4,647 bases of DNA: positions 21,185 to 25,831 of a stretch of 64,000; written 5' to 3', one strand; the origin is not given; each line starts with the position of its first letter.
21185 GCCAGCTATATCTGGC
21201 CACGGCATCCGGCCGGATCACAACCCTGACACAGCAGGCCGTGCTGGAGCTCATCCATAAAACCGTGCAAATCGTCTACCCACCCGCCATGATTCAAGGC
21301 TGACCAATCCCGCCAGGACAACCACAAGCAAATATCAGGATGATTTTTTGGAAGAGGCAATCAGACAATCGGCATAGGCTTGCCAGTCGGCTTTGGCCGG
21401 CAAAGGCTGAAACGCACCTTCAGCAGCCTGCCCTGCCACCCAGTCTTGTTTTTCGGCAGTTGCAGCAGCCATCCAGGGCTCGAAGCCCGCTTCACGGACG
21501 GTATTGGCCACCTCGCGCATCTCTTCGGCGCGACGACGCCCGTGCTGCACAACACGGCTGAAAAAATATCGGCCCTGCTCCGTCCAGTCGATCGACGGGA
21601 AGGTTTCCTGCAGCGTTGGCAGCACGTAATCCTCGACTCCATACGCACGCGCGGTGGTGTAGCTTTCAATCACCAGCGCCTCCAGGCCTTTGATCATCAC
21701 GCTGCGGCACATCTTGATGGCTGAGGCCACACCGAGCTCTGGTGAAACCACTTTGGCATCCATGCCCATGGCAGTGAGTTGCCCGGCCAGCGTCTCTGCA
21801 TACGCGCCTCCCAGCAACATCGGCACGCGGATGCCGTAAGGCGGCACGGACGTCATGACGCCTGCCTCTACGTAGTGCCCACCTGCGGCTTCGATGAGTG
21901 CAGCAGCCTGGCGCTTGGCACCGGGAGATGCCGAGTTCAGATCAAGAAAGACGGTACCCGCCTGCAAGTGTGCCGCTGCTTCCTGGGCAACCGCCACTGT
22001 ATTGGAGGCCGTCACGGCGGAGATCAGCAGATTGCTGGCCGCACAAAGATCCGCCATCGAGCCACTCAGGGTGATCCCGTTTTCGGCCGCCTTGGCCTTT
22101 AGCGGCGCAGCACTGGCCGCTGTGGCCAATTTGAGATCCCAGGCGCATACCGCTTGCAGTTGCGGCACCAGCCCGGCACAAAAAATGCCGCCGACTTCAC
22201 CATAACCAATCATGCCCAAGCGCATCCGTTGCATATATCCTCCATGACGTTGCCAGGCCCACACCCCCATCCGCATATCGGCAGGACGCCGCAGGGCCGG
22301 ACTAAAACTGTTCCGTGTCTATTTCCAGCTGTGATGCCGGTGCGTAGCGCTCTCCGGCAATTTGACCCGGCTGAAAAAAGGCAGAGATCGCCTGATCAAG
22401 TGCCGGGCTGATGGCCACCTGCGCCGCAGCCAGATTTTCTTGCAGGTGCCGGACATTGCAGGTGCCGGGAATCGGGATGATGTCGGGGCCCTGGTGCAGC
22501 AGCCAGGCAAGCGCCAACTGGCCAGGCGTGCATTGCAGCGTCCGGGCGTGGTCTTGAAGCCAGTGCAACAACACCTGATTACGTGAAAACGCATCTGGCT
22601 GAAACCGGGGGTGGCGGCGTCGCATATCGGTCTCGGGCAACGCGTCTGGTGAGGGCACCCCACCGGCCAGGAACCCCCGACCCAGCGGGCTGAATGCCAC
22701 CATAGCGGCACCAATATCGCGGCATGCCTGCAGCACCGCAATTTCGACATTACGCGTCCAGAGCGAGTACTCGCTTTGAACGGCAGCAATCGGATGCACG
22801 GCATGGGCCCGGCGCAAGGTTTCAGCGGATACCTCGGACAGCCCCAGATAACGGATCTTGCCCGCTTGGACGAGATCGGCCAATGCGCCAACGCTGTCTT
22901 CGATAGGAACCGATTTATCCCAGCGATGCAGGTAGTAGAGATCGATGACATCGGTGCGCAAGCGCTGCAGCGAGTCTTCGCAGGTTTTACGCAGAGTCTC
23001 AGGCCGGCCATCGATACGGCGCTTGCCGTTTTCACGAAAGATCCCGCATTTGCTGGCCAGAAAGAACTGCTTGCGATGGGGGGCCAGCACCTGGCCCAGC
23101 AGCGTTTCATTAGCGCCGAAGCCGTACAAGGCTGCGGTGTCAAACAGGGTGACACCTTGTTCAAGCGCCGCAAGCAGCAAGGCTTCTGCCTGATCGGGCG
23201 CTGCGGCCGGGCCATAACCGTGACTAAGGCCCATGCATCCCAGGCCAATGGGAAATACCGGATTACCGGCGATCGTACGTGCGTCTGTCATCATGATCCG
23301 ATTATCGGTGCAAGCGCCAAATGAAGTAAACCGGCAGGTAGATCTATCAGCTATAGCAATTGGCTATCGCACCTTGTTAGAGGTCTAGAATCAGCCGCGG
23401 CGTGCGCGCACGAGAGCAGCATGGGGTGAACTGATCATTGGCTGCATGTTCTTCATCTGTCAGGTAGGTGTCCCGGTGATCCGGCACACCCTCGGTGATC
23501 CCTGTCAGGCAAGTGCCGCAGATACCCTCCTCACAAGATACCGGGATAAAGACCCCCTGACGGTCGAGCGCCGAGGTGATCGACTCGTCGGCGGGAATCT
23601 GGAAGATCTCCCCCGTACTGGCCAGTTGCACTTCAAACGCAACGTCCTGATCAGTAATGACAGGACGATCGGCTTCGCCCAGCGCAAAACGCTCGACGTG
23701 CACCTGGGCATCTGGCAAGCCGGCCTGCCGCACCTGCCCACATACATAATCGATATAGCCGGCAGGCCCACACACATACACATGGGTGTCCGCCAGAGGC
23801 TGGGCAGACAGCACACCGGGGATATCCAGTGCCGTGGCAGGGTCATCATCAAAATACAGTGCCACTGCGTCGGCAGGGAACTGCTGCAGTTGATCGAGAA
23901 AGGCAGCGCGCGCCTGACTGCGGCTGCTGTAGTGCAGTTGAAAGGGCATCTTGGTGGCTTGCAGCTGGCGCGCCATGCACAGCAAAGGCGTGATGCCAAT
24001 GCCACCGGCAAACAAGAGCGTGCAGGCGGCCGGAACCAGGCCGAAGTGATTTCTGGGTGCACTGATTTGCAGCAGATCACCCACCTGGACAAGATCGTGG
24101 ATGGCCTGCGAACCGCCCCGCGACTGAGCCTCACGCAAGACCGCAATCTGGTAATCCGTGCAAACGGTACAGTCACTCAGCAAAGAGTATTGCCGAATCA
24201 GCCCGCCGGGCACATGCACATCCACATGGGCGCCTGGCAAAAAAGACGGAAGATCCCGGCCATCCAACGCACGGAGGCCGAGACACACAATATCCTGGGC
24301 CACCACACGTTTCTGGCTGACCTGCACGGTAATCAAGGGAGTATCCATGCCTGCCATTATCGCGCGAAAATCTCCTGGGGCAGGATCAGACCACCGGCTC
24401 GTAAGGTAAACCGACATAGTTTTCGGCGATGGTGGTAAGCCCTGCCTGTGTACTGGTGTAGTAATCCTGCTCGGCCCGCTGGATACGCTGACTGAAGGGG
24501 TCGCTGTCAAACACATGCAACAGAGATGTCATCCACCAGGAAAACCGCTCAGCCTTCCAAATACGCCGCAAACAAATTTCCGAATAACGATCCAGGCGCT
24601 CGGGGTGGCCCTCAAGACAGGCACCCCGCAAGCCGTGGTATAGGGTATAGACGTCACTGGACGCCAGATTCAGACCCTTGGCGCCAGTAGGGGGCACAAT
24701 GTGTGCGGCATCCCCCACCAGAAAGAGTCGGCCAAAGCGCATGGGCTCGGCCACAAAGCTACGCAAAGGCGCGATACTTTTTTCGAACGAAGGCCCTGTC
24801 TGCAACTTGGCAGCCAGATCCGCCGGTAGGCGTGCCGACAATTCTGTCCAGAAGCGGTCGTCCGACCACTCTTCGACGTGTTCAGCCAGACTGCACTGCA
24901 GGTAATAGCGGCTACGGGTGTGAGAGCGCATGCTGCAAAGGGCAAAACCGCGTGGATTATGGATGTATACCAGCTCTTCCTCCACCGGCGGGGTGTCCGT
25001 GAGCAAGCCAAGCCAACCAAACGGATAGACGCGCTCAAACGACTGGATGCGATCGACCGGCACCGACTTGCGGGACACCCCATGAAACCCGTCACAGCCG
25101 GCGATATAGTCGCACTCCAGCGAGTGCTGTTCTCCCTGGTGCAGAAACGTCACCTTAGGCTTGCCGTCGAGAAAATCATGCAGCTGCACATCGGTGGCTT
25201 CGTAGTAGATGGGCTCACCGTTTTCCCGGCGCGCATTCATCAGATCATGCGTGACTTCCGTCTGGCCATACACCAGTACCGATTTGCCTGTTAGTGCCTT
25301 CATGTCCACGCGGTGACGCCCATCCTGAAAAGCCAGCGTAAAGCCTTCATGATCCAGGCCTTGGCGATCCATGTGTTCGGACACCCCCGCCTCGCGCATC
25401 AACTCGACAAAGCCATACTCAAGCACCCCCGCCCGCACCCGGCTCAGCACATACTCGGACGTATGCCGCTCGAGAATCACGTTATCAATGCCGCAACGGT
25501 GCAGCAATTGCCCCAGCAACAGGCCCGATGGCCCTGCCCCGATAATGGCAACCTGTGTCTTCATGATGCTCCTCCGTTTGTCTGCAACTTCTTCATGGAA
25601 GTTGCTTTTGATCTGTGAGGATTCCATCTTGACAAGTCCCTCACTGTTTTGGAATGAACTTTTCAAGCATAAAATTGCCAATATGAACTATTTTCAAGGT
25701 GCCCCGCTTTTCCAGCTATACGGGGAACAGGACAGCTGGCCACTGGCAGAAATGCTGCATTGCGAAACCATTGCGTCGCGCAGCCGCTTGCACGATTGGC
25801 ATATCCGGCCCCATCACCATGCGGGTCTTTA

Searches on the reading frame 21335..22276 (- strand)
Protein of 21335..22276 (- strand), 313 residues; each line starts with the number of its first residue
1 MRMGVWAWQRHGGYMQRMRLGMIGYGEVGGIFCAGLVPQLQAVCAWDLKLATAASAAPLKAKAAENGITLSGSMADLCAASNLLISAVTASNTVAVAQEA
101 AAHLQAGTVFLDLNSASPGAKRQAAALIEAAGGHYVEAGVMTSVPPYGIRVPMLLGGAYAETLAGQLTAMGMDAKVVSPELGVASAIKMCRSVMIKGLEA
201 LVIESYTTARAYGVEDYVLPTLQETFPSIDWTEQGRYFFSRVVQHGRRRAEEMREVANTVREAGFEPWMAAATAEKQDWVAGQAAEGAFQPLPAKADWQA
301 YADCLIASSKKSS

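Call 77: search_protein_families(library=pfam, proteins=[window:21335-22276:-], max_evalue=0.00001)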
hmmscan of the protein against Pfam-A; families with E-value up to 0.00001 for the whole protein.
window:21335-22276:- (313 aa): 2 families
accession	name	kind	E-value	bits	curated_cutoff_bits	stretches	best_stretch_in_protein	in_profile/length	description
PF09130.16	DUF1932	-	4.2e-20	71.9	25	1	209-280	1-70/70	Domain of unknown function (DUF1932)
PF03446.21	NAD_binding_2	-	3.9e-09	37.2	21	1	20-140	2-119/161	NAD binding domain of 6-phosphogluconate dehydrogenase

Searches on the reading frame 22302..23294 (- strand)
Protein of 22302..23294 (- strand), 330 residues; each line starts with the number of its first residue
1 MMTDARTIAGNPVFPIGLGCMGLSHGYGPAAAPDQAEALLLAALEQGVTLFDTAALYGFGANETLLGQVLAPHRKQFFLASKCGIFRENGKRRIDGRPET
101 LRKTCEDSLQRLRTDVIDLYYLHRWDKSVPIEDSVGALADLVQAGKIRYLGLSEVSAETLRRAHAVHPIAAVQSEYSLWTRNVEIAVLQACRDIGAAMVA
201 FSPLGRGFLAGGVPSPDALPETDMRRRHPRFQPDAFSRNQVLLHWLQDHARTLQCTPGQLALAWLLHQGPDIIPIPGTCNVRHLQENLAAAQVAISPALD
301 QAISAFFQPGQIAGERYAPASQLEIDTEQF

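Call 77: search_protein_families(library=pfam, proteins=[window:22302-23294:-], max_evalue=0.00001)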
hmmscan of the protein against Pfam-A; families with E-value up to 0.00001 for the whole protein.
window:22302-23294:- (330 aa): 1 family
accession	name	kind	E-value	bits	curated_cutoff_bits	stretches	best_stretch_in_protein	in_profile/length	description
PF00248.27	Aldo_ket_red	-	6.4e-69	232.7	24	1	15-296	1-279/291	Aldo/keto reductase family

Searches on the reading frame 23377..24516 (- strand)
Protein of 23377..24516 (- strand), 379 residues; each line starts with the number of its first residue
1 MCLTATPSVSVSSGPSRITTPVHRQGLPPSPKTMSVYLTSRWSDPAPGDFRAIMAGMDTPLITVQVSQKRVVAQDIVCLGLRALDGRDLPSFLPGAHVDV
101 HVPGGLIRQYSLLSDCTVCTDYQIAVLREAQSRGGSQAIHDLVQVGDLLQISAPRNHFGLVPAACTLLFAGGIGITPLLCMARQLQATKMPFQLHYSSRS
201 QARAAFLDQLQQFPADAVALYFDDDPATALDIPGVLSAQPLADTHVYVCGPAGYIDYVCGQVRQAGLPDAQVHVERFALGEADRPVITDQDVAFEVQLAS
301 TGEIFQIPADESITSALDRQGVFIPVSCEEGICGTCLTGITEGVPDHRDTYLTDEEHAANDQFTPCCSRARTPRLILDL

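Call 77: search_protein_families(library=pfam, proteins=[window:23377-24516:-], max_evalue=0.00001)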
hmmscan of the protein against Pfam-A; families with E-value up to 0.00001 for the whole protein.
window:23377-24516:- (379 aa): 2 families
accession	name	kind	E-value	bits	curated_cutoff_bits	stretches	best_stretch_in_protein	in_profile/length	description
PF00111.32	Fer2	-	2.7e-13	50.1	21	1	300-370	5-76/77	2Fe-2S iron-sulfur cluster binding domain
PF22290.1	DmmA-like_N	-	8.7e-06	26.6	33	0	163-272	18-124/124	Dimethylamine monooxygenase subunit DmmA-like, N-terminal domain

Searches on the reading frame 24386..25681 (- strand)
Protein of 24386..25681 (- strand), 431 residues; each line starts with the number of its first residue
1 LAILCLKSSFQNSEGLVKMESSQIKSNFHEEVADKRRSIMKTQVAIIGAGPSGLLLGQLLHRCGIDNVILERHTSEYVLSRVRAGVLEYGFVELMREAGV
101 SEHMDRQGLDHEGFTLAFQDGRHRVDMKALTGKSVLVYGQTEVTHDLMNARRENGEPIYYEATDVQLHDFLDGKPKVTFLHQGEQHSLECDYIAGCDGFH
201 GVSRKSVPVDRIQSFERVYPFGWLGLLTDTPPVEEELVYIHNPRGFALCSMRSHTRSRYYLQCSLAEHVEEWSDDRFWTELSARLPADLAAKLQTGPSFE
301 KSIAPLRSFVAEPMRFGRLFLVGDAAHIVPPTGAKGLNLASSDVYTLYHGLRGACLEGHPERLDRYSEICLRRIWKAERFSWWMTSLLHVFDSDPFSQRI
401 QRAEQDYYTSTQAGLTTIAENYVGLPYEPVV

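Call 77: search_protein_families(library=pfam, proteins=[window:24386-25681:-], max_evalue=0.00001)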
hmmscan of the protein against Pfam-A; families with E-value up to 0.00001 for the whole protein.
window:24386-25681:- (431 aa): 1 family
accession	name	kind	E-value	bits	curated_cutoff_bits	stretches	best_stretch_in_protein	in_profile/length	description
PF01494.25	FAD_binding_3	-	6.6e-95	318.7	22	1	41-381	1-349/349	FAD binding domain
